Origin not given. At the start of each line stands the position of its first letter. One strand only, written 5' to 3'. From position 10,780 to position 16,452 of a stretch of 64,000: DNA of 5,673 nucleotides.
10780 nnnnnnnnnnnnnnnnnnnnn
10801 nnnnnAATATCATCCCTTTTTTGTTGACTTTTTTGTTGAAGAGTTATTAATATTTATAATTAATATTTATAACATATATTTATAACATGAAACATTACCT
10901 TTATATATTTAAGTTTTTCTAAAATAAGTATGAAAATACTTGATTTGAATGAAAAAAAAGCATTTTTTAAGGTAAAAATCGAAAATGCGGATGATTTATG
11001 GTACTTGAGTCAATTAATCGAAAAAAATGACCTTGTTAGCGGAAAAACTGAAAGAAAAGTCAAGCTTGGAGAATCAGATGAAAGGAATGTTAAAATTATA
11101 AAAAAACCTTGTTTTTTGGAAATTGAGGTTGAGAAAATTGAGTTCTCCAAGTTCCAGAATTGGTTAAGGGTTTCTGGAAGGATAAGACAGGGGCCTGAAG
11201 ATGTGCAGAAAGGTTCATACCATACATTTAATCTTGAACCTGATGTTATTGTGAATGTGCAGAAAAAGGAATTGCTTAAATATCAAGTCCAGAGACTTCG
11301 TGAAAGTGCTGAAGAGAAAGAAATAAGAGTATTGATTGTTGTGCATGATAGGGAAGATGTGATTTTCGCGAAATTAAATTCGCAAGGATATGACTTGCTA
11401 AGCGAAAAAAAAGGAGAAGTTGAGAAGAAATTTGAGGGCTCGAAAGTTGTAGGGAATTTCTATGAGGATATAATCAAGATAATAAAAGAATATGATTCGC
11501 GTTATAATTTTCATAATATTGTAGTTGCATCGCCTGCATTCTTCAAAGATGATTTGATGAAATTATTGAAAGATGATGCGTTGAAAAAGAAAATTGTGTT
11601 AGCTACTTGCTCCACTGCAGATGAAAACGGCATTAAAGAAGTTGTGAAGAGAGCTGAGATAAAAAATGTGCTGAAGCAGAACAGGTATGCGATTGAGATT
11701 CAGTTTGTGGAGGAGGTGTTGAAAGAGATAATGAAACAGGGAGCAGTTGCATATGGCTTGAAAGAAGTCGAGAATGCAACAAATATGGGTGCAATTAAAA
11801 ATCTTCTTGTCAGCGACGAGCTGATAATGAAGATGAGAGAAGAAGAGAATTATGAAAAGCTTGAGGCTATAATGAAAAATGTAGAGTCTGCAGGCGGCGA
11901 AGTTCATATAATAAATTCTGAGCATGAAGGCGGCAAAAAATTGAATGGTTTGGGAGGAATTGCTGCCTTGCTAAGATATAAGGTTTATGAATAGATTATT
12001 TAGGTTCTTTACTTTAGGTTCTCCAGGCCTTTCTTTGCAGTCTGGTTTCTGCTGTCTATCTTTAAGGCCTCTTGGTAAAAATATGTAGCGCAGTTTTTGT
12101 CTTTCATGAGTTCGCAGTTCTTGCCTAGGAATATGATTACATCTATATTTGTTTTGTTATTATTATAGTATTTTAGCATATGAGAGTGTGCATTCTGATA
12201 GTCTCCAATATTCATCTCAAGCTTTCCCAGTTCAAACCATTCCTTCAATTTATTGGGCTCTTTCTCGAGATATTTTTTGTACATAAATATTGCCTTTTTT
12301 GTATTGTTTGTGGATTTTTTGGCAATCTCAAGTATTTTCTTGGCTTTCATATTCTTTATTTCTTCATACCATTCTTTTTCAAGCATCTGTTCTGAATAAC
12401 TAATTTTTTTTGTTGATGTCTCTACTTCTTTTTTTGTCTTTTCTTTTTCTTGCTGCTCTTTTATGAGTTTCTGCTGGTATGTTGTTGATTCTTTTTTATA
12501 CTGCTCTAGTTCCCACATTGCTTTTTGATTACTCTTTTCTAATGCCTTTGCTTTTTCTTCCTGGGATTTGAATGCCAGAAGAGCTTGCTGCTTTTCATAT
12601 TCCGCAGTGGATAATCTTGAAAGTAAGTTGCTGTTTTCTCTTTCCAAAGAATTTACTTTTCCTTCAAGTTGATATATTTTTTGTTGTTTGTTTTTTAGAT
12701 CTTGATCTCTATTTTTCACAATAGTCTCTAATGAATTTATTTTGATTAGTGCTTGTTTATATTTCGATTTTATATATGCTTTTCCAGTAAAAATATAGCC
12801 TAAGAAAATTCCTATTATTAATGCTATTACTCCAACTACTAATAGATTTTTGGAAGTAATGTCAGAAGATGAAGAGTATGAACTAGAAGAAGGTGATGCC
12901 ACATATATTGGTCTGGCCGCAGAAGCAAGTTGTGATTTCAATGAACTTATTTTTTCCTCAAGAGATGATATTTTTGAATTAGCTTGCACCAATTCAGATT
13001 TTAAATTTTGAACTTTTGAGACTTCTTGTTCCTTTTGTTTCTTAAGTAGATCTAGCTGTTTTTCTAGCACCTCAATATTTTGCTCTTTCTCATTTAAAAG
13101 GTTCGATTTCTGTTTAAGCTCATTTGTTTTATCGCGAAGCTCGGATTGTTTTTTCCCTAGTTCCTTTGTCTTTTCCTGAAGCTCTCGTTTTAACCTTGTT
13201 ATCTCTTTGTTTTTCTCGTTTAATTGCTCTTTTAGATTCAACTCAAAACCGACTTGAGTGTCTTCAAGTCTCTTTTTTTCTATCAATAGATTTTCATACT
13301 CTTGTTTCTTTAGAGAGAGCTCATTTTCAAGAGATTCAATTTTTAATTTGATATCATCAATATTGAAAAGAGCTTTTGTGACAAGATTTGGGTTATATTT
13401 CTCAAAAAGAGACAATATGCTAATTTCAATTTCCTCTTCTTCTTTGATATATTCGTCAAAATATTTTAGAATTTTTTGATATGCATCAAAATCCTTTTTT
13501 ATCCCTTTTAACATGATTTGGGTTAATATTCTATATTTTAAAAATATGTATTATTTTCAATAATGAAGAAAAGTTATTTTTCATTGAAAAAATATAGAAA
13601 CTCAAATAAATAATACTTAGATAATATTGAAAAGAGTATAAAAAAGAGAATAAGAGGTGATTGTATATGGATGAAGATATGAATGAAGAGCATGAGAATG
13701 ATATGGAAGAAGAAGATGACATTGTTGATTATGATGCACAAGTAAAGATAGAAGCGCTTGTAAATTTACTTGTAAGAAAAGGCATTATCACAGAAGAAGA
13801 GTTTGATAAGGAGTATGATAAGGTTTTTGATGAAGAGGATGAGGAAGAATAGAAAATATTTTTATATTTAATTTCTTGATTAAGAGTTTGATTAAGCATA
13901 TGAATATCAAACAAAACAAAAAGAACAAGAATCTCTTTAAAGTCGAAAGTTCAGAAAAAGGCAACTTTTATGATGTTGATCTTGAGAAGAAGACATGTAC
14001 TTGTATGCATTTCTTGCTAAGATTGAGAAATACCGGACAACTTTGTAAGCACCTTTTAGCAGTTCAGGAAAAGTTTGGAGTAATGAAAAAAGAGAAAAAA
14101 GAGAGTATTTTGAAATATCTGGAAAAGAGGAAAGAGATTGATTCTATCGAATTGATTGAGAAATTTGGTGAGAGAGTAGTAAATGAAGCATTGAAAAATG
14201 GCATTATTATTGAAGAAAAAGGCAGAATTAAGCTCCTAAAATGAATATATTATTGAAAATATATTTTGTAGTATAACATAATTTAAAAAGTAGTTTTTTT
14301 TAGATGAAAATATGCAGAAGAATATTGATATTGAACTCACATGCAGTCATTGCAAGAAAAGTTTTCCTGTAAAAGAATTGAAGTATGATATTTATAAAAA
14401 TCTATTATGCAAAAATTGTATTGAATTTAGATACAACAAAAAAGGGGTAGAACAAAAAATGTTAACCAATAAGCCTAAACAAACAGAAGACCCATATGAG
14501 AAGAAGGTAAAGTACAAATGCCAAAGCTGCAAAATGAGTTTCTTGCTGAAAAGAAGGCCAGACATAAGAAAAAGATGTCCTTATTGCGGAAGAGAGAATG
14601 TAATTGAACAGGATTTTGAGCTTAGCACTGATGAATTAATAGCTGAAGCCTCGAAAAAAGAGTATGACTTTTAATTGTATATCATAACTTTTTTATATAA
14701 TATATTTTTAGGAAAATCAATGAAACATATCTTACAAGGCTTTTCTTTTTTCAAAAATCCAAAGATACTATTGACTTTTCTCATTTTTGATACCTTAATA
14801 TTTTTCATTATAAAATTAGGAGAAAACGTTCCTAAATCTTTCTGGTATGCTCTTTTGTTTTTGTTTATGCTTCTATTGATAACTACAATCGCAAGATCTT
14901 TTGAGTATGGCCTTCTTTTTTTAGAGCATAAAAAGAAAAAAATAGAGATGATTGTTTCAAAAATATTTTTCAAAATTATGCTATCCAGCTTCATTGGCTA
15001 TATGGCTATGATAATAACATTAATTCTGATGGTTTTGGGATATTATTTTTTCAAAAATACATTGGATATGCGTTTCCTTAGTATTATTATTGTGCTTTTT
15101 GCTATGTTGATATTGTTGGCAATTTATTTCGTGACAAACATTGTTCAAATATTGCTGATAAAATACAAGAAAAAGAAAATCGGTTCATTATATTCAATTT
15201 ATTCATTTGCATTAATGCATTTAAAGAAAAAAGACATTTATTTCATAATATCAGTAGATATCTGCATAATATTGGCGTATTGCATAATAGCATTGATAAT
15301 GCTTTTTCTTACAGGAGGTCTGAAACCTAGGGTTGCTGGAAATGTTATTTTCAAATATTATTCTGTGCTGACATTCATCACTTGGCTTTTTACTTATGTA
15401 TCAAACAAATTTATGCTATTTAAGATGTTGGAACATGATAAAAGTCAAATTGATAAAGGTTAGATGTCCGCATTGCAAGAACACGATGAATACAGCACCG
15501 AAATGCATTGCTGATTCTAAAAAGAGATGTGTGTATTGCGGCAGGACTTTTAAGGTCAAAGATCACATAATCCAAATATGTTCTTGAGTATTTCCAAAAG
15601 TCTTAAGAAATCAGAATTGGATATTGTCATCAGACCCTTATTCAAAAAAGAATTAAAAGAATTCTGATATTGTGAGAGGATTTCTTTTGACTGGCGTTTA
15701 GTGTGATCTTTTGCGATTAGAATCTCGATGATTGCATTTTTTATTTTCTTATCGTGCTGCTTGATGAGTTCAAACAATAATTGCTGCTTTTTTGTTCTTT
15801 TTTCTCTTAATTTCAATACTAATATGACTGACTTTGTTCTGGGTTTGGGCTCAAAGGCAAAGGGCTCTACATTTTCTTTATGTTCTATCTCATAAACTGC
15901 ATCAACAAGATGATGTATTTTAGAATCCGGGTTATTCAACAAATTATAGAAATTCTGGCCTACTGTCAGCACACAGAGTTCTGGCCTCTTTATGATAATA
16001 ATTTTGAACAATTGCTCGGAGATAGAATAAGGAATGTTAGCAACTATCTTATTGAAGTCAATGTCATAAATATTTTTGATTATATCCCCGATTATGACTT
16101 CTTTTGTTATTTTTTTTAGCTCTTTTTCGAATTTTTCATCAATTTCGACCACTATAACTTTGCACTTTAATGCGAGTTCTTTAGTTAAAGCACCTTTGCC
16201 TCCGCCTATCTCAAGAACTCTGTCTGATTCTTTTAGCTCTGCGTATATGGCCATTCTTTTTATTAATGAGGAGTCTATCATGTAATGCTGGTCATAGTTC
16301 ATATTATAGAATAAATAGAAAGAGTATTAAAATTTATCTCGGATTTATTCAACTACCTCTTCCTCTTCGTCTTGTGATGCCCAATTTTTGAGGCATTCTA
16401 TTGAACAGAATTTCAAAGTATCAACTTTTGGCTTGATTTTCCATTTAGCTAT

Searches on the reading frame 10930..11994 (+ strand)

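Call 23: search_protein_families(library=pfam, proteins=[window:10930-11994:+], max_evalue=0.01)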
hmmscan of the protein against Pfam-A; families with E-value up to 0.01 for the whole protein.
window:10930-11994:+ (354 aa): 3 families
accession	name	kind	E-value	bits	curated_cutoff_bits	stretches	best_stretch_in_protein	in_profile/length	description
PF03463.20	eRF1_1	-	4.3e-27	95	23.8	1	1-126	1-122/123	eRF1 domain 1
PF03465.20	eRF1_3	-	8.6e-25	87.7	25.8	1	254-352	2-106/106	eRF1 domain 3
PF03464.20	eRF1_2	-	1.6e-09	38.6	27.1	1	164-243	32-128/133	eRF1 domain 2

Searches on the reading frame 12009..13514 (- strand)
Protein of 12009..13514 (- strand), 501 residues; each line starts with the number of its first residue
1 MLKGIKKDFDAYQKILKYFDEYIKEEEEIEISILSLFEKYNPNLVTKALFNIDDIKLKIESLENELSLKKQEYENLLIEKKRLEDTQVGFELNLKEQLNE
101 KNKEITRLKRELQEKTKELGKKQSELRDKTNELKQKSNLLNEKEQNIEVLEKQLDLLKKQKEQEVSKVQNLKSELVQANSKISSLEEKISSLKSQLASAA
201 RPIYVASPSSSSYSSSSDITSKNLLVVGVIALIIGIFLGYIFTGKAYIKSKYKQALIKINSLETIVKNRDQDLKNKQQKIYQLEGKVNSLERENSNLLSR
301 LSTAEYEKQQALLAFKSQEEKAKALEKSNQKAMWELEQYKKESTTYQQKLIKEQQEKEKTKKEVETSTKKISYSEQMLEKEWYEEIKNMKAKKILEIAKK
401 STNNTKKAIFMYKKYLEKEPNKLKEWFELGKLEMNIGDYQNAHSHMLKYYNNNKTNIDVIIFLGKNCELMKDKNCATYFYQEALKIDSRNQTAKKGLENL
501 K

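Call 57: search_protein_families(library=pfam, proteins=[window:12009-13514:-], max_evalue=0.001)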
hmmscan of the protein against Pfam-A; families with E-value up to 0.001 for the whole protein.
window:12009-13514:- (501 aa): 1 family
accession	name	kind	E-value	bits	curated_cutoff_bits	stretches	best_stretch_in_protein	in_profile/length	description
PF07719.23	TPR_2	-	0.00083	19.8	27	0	425-448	3-26/34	Tetratricopeptide repeat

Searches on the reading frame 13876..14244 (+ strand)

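Call 23: search_protein_families(library=pfam, proteins=[window:13876-14244:+], max_evalue=0.01)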
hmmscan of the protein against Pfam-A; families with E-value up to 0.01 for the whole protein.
window:13876-14244:+ (122 aa): 2 families
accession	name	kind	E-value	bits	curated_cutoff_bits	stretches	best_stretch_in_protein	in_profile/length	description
PF04434.22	SWIM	-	8.4e-06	25.6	19.6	1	32-63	1-33/38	SWIM zinc finger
PF18552.7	PheRS_DBD1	-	0.0019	18.4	26.2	1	70-99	1-30/59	PheRS DNA binding domain 1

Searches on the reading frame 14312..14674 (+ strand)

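Call 23: search_protein_families(library=pfam, proteins=[window:14312-14674:+], max_evalue=0.01)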
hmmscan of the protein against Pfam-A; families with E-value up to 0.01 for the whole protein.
window:14312-14674:+ (120 aa): 3 families
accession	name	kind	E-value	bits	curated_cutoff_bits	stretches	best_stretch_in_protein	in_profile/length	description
PF01155.25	HypA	-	3.6e-06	27.4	28.9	1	63-97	66-97/112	Hydrogenase/urease nickel incorporation, metallochaperone, hypA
PF09788.14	Tmemb_55A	-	0.00013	21.6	30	0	55-102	138-185/248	Transmembrane protein 55A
PF24441.1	DUF7560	-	0.0014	18.8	27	0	7-21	4-18/44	Family of unknown function (DUF7560)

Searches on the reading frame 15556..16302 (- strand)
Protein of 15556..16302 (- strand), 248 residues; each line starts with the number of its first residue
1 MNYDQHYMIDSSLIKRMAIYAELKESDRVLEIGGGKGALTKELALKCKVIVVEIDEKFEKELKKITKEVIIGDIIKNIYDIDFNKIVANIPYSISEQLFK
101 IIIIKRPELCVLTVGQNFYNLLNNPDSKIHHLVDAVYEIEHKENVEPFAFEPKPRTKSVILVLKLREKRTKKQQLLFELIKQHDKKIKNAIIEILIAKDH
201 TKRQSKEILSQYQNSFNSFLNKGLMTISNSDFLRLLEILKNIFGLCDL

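Call 24: search_protein_families(library=pfam, proteins=[window:15556-16302:-], max_evalue=0.01)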
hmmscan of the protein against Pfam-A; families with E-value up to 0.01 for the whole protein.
window:15556-16302:- (248 aa): 2 families
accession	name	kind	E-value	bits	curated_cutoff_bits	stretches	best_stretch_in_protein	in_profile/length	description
PF00398.26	RrnaAD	-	1.3e-26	93.7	24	1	2-209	7-241/263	Ribosomal RNA adenine dimethylase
PF13489.12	Methyltransf_23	-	0.00083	19.6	27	1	12-57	11-55/164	Methyltransferase domain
